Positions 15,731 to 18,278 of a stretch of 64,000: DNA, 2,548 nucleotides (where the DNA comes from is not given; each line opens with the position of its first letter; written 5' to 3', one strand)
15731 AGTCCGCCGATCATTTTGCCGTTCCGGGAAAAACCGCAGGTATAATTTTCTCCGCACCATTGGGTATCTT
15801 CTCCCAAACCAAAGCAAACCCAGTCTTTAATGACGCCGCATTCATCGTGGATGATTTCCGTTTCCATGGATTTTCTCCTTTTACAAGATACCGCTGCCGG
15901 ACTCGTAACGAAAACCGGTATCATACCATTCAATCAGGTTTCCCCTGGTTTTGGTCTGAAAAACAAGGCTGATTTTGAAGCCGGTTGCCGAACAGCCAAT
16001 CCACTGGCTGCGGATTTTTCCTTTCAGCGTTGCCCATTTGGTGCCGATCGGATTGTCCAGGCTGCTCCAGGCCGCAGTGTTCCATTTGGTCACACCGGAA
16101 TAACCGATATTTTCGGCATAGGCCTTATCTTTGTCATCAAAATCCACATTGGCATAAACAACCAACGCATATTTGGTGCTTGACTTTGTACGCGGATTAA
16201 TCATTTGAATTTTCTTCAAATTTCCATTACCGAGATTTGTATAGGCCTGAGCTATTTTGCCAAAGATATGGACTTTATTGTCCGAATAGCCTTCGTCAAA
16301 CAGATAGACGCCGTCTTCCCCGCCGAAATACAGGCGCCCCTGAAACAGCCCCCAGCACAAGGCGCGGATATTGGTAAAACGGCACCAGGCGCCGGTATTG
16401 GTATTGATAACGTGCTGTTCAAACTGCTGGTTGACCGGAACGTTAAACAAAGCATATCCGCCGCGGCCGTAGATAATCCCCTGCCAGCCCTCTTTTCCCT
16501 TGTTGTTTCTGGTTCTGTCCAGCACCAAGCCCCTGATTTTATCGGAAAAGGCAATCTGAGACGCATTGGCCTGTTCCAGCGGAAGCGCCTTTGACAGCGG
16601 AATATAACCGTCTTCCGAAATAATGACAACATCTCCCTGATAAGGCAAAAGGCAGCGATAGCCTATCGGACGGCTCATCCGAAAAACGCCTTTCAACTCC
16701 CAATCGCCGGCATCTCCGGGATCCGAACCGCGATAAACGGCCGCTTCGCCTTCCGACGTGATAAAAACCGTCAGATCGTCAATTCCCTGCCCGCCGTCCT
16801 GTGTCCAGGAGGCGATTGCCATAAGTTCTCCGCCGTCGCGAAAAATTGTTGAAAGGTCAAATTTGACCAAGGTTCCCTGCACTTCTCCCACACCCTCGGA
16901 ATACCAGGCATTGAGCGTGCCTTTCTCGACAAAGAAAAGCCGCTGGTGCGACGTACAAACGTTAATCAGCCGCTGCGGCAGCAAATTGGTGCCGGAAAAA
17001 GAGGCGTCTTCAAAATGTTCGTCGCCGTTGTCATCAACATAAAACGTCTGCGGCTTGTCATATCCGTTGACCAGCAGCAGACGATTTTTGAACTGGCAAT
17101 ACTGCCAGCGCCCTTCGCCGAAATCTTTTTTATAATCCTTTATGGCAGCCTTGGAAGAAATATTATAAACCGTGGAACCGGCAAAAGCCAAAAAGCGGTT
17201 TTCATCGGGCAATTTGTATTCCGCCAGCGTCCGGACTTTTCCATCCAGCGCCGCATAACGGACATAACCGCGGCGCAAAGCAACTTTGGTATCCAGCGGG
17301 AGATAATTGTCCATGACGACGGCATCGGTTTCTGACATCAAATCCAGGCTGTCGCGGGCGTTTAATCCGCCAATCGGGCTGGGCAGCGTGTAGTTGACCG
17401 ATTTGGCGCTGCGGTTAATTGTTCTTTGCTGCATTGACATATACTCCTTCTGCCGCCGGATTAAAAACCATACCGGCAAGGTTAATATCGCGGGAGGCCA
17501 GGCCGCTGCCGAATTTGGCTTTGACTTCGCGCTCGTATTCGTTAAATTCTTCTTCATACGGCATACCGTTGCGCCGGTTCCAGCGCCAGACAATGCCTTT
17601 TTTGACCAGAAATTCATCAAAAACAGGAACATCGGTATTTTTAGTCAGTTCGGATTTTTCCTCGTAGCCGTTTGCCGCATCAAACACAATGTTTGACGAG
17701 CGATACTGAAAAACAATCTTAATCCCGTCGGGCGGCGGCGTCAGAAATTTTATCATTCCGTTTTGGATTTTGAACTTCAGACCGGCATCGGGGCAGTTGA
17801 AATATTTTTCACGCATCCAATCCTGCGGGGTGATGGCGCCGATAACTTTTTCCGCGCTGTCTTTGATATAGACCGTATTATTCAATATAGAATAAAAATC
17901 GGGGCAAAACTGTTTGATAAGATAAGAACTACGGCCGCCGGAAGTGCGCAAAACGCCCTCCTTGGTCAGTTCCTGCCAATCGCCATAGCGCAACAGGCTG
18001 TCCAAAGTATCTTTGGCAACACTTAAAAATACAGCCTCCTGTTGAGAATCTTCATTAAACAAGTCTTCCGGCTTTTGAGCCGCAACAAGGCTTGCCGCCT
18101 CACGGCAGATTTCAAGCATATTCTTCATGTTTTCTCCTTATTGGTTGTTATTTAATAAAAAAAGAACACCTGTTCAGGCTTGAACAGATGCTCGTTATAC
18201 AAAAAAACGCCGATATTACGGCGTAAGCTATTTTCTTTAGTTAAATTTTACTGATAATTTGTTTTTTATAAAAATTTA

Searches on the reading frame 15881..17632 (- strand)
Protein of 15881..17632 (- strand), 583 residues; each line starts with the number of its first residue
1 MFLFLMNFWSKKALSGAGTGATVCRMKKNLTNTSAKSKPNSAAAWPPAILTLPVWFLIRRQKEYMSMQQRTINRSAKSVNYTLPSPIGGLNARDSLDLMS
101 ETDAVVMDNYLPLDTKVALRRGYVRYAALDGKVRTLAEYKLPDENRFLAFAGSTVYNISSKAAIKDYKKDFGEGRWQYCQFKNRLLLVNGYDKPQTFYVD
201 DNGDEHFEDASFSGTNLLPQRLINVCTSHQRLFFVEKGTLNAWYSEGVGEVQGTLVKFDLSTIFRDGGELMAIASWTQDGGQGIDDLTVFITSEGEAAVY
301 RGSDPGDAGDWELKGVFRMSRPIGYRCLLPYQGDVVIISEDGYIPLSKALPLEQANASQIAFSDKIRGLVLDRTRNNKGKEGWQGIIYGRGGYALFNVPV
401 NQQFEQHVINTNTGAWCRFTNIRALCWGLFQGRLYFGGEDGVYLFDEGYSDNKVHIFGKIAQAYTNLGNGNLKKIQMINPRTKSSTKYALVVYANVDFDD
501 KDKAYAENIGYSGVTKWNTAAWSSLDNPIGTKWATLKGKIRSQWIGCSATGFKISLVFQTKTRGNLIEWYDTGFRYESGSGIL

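Call 19: search_protein_families(library=phrogs, proteins=[window:15881-17632:-], max_evalue=0.001)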
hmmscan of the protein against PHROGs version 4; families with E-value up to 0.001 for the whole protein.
window:15881-17632:- (583 aa): 1 family
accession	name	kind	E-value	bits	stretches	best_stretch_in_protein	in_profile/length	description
phrog_5107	-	lysis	3.9e-84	284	1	77-538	3-499/533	amidase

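Call 20: search_protein_families(library=pfam, proteins=[window:15881-17632:-], max_evalue=0.001)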
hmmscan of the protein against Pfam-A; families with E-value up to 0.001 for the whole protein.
window:15881-17632:- (583 aa): 0 families

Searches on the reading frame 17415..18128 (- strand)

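Call 19: search_protein_families(library=phrogs, proteins=[window:17415-18128:-], max_evalue=0.001)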
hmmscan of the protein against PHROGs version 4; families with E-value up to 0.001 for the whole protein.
window:17415-18128:- (237 aa): 1 family
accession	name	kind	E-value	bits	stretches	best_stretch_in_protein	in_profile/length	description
phrog_6013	-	tail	5.2e-35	121.6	1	4-220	3-216/228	tail protein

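Call 20: search_protein_families(library=pfam, proteins=[window:17415-18128:-], max_evalue=0.001)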
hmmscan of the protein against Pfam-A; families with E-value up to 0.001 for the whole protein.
window:17415-18128:- (237 aa): 0 families
